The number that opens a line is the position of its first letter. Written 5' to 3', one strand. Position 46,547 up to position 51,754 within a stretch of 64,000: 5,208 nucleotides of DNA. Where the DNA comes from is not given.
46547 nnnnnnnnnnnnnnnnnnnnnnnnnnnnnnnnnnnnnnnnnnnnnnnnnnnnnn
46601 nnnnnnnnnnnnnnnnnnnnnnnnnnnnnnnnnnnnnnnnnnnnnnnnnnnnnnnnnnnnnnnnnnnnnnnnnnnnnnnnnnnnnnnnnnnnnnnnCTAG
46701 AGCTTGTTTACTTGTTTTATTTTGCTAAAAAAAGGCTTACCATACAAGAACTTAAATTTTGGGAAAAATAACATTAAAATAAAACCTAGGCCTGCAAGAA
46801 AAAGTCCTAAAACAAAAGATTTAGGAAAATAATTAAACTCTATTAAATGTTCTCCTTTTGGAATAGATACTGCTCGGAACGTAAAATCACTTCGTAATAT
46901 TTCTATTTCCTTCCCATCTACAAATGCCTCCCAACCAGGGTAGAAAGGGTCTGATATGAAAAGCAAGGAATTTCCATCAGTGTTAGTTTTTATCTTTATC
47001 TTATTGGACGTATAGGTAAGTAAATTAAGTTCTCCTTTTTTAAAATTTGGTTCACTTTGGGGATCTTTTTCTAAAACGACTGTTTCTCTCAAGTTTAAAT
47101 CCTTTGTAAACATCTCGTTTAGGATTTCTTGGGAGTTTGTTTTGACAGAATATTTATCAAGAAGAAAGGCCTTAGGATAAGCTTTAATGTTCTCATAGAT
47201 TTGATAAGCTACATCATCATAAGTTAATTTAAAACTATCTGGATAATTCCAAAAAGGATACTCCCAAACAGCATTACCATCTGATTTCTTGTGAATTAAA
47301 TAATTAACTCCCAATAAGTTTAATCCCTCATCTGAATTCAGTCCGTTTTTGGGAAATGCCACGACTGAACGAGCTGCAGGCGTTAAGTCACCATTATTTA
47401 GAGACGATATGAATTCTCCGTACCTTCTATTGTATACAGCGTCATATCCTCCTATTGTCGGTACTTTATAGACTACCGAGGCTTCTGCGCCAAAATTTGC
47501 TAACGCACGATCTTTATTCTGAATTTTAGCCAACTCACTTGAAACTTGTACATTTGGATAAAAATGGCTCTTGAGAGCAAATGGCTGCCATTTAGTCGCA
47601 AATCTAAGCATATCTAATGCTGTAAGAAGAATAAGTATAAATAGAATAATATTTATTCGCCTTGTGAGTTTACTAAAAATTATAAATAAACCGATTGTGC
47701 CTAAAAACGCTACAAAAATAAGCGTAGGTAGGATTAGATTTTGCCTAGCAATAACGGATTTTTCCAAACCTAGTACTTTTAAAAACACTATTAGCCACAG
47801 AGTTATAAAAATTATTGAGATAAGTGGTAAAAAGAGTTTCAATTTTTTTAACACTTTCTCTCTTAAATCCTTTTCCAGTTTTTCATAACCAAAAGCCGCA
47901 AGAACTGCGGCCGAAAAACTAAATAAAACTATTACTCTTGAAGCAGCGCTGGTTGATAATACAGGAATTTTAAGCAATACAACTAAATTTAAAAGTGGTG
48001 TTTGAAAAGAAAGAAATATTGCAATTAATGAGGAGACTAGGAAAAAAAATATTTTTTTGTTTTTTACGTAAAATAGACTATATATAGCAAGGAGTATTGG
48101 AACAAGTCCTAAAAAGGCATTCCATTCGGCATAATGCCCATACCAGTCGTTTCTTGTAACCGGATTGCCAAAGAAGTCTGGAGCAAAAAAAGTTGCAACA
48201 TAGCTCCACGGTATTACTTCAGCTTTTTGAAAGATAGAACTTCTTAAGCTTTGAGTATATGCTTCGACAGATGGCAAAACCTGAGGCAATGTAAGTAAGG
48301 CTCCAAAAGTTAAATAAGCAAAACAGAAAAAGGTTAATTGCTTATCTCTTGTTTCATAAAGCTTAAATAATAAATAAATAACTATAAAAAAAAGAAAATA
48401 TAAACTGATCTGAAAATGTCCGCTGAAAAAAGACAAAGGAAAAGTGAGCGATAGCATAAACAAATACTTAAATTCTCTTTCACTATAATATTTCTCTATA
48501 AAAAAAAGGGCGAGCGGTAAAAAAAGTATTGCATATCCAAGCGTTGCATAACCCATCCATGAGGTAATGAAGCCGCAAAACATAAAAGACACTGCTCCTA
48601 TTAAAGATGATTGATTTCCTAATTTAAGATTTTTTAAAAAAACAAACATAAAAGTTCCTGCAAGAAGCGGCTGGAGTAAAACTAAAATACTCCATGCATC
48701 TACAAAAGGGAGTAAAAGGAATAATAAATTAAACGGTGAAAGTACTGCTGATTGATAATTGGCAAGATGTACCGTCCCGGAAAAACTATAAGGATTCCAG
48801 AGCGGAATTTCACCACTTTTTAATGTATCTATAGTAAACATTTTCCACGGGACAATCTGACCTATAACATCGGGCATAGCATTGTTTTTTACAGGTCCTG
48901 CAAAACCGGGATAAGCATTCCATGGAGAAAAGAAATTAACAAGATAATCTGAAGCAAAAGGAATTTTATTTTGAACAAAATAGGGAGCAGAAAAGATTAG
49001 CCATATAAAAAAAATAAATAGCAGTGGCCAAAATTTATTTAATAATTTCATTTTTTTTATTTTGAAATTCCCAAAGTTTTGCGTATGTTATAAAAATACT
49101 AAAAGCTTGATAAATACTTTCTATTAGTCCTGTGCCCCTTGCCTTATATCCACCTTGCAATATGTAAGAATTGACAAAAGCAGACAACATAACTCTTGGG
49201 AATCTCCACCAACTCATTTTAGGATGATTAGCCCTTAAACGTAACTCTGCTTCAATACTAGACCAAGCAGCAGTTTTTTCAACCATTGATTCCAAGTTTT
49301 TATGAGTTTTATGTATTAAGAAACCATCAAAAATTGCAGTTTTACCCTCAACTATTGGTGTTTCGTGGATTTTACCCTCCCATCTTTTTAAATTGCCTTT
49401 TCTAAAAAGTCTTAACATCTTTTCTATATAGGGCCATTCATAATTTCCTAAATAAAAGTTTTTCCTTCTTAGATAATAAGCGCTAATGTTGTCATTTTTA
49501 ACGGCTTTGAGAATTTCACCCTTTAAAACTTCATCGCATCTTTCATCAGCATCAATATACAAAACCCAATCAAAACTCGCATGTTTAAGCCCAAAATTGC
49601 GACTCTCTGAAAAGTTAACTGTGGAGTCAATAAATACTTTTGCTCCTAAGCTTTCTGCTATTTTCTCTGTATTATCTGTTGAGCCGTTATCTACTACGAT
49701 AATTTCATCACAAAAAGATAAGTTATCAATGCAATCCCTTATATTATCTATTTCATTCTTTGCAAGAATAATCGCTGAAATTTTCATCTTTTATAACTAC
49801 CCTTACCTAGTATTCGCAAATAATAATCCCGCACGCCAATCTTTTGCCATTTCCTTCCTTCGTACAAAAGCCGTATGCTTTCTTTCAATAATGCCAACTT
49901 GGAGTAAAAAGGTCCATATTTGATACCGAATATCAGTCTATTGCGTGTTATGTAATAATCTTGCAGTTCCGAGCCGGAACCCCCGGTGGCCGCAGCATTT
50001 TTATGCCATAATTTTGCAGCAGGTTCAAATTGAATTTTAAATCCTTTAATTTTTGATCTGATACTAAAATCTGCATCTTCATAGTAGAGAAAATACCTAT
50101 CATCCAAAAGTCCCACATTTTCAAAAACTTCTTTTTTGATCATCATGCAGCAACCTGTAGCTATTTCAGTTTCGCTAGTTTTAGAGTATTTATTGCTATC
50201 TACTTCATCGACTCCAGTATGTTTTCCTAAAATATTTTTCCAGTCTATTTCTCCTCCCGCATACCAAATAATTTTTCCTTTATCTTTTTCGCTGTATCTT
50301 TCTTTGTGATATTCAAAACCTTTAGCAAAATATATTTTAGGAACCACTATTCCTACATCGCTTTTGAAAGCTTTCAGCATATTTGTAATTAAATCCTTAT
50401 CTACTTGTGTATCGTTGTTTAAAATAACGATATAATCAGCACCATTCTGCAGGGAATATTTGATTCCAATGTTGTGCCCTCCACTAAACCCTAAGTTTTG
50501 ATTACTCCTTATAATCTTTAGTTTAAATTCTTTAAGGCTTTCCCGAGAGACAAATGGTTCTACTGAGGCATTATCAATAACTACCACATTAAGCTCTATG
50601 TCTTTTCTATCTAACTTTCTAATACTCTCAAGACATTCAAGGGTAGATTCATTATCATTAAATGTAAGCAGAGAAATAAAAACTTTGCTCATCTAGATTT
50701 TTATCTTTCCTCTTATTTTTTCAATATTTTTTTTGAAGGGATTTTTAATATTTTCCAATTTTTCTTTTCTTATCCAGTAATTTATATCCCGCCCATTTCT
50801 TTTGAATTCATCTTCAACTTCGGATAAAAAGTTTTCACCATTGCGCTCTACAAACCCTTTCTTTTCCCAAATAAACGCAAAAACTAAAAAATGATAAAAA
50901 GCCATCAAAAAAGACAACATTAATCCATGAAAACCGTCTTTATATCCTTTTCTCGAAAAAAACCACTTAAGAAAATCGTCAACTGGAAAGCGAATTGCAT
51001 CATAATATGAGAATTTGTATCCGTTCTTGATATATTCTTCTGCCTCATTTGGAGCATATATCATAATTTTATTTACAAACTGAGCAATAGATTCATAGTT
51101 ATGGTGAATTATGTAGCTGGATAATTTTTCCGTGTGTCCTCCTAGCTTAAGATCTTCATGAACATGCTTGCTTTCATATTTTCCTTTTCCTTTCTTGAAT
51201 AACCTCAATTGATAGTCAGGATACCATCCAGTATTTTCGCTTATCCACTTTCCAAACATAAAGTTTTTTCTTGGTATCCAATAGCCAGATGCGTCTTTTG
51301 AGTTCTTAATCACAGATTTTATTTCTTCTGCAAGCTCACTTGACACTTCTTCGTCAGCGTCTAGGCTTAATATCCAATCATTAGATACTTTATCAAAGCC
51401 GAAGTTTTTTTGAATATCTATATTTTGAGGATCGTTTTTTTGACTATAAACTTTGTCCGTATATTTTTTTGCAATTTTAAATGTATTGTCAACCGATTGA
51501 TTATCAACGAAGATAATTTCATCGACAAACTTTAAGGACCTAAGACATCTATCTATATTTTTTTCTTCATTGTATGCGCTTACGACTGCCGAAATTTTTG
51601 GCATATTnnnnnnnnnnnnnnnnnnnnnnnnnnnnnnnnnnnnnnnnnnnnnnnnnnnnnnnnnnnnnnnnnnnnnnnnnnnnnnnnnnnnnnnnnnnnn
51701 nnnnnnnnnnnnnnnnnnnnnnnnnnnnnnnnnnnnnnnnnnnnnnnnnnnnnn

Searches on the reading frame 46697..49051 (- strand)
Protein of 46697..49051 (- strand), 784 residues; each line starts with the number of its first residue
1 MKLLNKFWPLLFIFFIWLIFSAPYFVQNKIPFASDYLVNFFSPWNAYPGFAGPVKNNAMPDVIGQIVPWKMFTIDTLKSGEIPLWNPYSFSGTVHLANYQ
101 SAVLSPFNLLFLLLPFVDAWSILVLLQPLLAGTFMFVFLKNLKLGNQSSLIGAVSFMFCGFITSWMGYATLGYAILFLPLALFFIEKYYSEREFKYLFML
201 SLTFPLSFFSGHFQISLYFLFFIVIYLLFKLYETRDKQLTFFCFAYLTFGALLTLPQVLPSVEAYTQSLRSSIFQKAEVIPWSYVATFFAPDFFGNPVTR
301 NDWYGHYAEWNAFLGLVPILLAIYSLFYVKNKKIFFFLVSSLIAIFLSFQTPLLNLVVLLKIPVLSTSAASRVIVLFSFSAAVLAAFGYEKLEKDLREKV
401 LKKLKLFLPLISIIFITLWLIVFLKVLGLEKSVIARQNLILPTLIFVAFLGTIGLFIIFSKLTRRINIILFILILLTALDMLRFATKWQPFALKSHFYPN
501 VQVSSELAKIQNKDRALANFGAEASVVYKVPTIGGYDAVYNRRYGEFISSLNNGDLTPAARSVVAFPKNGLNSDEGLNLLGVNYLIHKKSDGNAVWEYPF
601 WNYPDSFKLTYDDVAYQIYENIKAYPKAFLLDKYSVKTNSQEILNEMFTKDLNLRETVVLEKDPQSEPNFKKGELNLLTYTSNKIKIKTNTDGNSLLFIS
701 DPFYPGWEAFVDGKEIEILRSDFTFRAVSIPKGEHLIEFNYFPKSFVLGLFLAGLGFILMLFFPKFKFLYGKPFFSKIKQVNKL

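Call 11: search_protein_families(library=pfam, proteins=[window:46697-49051:-], max_evalue=0.001)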
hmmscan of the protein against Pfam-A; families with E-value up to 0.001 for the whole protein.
window:46697-49051:- (784 aa): 1 family
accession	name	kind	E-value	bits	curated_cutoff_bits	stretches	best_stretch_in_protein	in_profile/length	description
PF09586.16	YfhO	-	1.9e-34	119.7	28.5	2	103-664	72-625/835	Bacterial membrane protein YfhO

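Call 28: search_protein_families(library=ncbifam, proteins=[window:46697-49051:-], max_evalue=0.001)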
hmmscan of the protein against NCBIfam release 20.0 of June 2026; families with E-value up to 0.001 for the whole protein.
window:46697-49051:- (784 aa): 2 families
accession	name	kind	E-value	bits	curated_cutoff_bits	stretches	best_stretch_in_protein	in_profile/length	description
NF047589.1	GlcsyltransPgfM1Strep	equivalog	4.5e-12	44.8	1400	2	650-760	832-947/955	glycosyltransferase PgfM1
NF047590.1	GlcsyltransPgfM2Strep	equivalog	1.8e-08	33.1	1500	1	689-763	802-876/884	glycosyltransferase PgfM2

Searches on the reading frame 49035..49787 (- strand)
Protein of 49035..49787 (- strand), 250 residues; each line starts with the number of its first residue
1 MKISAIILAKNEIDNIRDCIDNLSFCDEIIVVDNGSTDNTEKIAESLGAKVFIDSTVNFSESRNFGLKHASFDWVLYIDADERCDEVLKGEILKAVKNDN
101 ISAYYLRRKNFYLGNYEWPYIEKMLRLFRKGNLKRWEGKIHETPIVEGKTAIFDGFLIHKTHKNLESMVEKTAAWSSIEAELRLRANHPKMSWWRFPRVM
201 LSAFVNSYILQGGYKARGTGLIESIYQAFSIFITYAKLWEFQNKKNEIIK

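Call 11: search_protein_families(library=pfam, proteins=[window:49035-49787:-], max_evalue=0.001)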
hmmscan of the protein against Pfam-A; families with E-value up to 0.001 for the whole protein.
window:49035-49787:- (250 aa): 3 families
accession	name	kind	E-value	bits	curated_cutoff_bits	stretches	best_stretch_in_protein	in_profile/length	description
PF00535.33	Glycos_transf_2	-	3.1e-21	76.4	23.3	1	4-143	1-149/168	Glycosyl transferase family 2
PF13704.12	Glyco_tranf_2_4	-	2.3e-06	28.4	27.5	1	25-82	17-82/98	Glycosyl transferase family 2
PF10111.15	Glyco_tranf_2_2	-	0.00035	20.6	27.3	1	16-84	15-94/276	Glycosyltransferase like family 2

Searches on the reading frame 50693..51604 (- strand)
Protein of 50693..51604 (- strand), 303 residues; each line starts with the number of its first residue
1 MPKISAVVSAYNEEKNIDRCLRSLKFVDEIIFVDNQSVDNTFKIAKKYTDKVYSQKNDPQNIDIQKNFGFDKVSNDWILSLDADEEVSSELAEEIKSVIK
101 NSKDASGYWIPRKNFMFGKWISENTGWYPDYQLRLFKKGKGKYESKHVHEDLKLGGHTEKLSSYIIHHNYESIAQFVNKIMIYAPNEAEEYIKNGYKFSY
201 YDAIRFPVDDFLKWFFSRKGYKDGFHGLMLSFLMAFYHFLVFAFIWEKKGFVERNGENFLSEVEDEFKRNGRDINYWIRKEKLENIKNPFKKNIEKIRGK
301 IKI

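Call 11: search_protein_families(library=pfam, proteins=[window:50693-51604:-], max_evalue=0.001)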
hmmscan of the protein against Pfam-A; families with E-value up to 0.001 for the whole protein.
window:50693-51604:- (303 aa): 2 families
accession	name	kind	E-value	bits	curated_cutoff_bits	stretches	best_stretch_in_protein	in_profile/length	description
PF00535.33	Glycos_transf_2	-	4e-19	69.6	23.3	1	5-134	1-140/168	Glycosyl transferase family 2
PF13704.12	Glyco_tranf_2_4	-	0.00016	22.5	27.5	1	12-86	2-83/98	Glycosyl transferase family 2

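Call 28: search_protein_families(library=ncbifam, proteins=[window:50693-51604:-], max_evalue=0.001)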
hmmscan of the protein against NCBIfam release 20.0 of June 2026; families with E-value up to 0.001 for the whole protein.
window:50693-51604:- (303 aa): 8 families
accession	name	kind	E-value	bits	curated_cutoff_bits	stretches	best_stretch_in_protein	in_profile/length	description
TIGR04283.1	glyco_like_mftF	equivalog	2.4e-13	50.2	182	1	4-136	1-132/221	TIGR04283 family arsenosugar biosynthesis glycosyltransferase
TIGR04195.1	S_glycosyl_SunS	equivalog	4.7e-10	38.9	350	1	2-102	57-158/421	SunS family peptide S-glycosyltransferase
NF007482.0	PRK10073.1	equivalog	5.7e-08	32.1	423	1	2-96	6-107/334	glycosyltransferase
TIGR04182.1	glyco_TIGR04182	equivalog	1.5e-05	24.5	325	1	5-95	3-93/293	S-layer glycoprotein N-glycosyltransferase AglJ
NF010496.0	PRK13915.1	equivalog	3e-05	23.2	262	1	3-57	32-93/307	glucosyl-3-phosphoglycerate synthase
NF045692.1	OglycostaseCruG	equivalog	4e-05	22.7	600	1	3-95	42-148/386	2'-O-glycosyltransferase CruG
TIGR03469.1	HpnB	hypoth_equivalog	0.00035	19.7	379.25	1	2-53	44-100/386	hopene-associated glycosyltransferase HpnB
TIGR03937.1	PgaC_IcaA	equivalog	0.00067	18.7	422.3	1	2-87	45-138/407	poly-beta-1,6-N-acetyl-D-glucosamine synthase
